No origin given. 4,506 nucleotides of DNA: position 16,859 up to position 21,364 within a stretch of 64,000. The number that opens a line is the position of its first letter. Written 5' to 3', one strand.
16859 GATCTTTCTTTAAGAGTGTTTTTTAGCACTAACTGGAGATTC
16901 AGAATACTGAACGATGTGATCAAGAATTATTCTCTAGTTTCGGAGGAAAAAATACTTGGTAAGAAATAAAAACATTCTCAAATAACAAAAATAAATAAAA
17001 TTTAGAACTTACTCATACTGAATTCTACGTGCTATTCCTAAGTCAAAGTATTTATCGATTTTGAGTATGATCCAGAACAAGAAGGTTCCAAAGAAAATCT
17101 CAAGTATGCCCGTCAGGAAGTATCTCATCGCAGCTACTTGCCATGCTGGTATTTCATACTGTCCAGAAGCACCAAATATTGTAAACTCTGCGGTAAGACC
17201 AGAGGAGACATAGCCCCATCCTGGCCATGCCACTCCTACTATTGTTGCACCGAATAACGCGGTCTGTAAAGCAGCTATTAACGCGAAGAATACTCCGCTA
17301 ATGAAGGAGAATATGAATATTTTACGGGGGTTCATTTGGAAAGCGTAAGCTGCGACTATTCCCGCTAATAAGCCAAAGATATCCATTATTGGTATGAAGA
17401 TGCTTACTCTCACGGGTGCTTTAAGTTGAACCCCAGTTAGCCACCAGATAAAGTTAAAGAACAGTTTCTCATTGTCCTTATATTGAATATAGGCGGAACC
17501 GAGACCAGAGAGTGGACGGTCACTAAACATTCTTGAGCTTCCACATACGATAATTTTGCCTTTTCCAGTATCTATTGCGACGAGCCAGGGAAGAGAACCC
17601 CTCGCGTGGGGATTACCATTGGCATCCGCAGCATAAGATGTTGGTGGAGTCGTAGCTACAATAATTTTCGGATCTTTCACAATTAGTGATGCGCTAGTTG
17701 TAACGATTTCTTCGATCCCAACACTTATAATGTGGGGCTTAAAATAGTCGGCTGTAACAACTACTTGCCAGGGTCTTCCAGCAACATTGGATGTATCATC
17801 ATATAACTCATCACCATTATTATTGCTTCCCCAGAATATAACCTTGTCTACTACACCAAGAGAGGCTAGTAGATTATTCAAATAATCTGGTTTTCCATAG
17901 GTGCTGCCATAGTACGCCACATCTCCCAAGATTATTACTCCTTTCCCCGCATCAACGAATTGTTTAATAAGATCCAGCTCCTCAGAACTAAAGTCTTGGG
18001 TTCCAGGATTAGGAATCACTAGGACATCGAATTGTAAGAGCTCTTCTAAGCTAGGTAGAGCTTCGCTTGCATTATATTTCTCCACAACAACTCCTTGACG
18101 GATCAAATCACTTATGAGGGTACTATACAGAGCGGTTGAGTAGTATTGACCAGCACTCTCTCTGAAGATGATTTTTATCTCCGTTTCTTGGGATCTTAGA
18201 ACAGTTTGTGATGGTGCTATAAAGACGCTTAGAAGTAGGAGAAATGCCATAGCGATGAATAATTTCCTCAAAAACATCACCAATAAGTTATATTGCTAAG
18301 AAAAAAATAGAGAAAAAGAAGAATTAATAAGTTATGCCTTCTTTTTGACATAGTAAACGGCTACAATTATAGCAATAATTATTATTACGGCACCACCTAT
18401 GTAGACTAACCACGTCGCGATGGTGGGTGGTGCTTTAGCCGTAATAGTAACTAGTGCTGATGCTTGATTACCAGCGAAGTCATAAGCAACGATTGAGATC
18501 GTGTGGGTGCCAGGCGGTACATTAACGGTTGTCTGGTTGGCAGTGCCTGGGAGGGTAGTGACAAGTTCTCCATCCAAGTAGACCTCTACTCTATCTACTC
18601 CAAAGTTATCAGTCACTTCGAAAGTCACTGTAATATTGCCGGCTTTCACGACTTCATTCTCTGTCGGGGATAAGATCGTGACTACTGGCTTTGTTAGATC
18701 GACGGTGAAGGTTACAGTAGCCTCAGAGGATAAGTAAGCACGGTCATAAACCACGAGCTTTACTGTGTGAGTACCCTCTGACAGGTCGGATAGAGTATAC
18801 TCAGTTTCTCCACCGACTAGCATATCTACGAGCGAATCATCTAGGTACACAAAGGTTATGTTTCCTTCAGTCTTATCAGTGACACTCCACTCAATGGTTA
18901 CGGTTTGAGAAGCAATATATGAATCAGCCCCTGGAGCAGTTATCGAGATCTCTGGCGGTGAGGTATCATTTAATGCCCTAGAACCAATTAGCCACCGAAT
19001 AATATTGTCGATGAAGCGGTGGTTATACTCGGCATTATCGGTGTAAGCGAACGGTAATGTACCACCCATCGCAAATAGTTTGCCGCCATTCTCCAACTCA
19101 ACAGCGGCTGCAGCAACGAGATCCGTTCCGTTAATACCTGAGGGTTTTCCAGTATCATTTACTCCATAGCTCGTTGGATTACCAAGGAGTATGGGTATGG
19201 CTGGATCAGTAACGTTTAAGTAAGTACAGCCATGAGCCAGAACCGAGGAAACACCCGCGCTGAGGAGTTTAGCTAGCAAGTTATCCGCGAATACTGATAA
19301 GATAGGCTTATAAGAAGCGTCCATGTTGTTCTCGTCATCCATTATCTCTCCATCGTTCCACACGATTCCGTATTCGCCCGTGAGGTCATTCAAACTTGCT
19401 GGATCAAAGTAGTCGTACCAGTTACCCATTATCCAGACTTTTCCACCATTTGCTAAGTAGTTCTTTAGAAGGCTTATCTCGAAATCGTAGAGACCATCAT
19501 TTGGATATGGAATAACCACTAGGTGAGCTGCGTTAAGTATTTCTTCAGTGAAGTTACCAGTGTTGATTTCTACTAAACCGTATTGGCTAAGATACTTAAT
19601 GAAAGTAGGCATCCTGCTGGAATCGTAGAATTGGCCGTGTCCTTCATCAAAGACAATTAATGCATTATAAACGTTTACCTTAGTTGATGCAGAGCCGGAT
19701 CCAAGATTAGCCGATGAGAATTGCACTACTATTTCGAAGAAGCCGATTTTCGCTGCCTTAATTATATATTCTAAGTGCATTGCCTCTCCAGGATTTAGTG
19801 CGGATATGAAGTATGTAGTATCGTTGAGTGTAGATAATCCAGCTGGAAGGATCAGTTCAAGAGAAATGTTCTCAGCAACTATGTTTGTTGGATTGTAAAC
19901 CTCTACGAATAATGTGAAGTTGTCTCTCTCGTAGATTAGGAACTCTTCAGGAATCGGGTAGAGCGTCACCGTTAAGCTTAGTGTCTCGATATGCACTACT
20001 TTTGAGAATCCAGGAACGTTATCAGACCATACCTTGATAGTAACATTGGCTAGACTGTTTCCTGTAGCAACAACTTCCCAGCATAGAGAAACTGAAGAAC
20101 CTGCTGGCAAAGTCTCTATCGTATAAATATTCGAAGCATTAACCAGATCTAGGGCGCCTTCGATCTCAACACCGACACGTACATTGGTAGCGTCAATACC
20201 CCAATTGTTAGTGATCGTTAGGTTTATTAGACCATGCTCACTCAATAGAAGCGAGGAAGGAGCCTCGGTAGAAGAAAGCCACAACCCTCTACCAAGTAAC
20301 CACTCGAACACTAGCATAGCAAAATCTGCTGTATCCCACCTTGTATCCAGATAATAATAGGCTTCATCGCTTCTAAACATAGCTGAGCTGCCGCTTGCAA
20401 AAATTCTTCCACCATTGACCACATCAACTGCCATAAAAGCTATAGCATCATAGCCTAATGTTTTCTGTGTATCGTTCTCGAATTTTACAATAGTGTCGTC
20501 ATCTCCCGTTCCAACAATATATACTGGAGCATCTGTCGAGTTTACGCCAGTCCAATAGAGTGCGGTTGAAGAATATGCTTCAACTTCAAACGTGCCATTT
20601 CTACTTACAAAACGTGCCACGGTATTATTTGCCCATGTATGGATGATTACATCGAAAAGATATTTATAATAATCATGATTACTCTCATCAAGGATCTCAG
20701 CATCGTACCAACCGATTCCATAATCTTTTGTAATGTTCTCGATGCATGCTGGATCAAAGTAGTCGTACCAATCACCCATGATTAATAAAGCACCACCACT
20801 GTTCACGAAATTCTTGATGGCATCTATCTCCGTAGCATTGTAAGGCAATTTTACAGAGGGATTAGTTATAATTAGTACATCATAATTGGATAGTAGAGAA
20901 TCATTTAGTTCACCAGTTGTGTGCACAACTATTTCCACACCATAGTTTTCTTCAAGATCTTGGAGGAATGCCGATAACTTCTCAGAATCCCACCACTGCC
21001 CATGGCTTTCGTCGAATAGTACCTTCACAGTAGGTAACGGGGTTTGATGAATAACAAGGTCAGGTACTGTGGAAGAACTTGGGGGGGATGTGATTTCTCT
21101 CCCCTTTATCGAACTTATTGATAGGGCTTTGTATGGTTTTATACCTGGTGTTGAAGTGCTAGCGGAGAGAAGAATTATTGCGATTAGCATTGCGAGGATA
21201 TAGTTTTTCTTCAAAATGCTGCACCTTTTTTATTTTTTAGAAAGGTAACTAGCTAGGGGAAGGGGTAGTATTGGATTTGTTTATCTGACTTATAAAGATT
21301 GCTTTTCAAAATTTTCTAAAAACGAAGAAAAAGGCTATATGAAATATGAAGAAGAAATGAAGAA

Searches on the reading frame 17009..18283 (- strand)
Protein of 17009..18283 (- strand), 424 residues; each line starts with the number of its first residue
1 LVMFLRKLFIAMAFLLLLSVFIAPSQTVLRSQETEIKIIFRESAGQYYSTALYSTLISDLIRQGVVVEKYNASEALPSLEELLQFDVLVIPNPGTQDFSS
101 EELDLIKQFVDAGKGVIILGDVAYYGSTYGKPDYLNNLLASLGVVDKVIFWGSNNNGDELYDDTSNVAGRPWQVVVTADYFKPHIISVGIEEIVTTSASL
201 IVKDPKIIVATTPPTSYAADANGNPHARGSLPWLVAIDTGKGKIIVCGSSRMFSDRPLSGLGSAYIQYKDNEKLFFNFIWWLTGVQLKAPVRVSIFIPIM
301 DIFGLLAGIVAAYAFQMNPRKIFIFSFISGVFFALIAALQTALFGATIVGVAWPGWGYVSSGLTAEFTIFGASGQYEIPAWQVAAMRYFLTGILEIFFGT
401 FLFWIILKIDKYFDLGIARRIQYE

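Call 17: search_protein_families(library=pfam, proteins=[window:17009-18283:-], max_evalue=0.001)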
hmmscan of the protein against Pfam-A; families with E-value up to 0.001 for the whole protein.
window:17009-18283:- (424 aa): 3 families
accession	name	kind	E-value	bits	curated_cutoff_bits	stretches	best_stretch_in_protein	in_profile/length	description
PF09822.16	ABC_transp_aux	-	1.9e-09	37.7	34.7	1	70-203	29-176/288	ABC-type uncharacterized transport system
PF23355.1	IFT52_GIFT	-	1.9e-05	24.3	27.2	0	79-119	40-79/246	IFT52 GIFT domain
PF14258.12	DUF4350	-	3.4e-05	24.6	30.4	1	62-264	18-174/181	Domain of unknown function (DUF4350)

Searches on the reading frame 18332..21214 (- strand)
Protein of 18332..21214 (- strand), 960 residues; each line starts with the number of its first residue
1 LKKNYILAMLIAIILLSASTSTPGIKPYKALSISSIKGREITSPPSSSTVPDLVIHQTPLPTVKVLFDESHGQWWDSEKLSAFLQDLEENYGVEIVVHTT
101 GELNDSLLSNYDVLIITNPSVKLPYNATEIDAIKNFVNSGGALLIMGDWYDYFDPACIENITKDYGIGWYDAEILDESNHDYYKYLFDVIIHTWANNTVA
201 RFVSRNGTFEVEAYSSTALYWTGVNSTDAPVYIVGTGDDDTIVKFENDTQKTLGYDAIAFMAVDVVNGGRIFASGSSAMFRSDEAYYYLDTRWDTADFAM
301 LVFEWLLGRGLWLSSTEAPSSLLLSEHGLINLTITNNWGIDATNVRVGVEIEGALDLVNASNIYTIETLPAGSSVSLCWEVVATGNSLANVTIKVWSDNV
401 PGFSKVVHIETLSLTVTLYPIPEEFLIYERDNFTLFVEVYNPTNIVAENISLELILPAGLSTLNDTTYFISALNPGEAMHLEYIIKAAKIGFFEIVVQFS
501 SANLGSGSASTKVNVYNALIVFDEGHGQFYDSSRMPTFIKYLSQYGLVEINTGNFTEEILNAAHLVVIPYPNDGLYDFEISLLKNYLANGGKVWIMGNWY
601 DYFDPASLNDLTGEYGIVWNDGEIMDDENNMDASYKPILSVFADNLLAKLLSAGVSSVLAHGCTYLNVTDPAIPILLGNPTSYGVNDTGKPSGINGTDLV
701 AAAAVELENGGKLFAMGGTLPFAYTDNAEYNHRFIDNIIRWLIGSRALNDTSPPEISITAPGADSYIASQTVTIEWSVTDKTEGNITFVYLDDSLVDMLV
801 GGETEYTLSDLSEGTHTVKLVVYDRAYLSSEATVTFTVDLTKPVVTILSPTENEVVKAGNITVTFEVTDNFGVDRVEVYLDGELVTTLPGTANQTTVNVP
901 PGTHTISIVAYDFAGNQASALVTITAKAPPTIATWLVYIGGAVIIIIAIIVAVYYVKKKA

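Call 17: search_protein_families(library=pfam, proteins=[window:18332-21214:-], max_evalue=0.001)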
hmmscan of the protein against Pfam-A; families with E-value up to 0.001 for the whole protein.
window:18332-21214:- (960 aa): 11 families
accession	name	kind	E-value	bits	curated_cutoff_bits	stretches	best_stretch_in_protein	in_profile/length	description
PF17957.7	Big_7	-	1.3e-19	71.1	24.1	2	843-907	1-69/70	Bacterial Ig domain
PF23355.1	IFT52_GIFT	-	3.3e-17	62.8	27.2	2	66-187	3-118/246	IFT52 GIFT domain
PF09822.16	ABC_transp_aux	-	5.6e-16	59.1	34.7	2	77-179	15-123/288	ABC-type uncharacterized transport system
PF03345.20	OST48_N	-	9.6e-08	32.1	36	0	76-284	11-221/246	OST48, N-terminal domain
PF09136.16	Glucodextran_B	-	1.5e-06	28.5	27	0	843-927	1-82/83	Glucodextranase, domain B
PF19077.6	Big_13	-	2.4e-05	25.2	27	0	763-839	20-101/102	Bacterial Ig-like domain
PF16640.11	Big_3_5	-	3.3e-05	24.8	35.5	1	766-838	8-87/88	Bacterial Ig-like domain (group 3)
PF17996.7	CE2_N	-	4.8e-05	23.8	27.9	0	755-824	12-84/108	Carbohydrate esterase 2 N-terminal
PF02494.22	HYR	-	0.00016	22.4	21.7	0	839-925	2-80/81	HYR domain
PF16967.11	TcfC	-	0.00046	20.1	29.4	0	789-837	17-67/68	E-set like domain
PF06832.18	BiPBP_C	-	0.00058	20.1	26.8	0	842-919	9-87/90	Penicillin-Binding Protein C-terminus Family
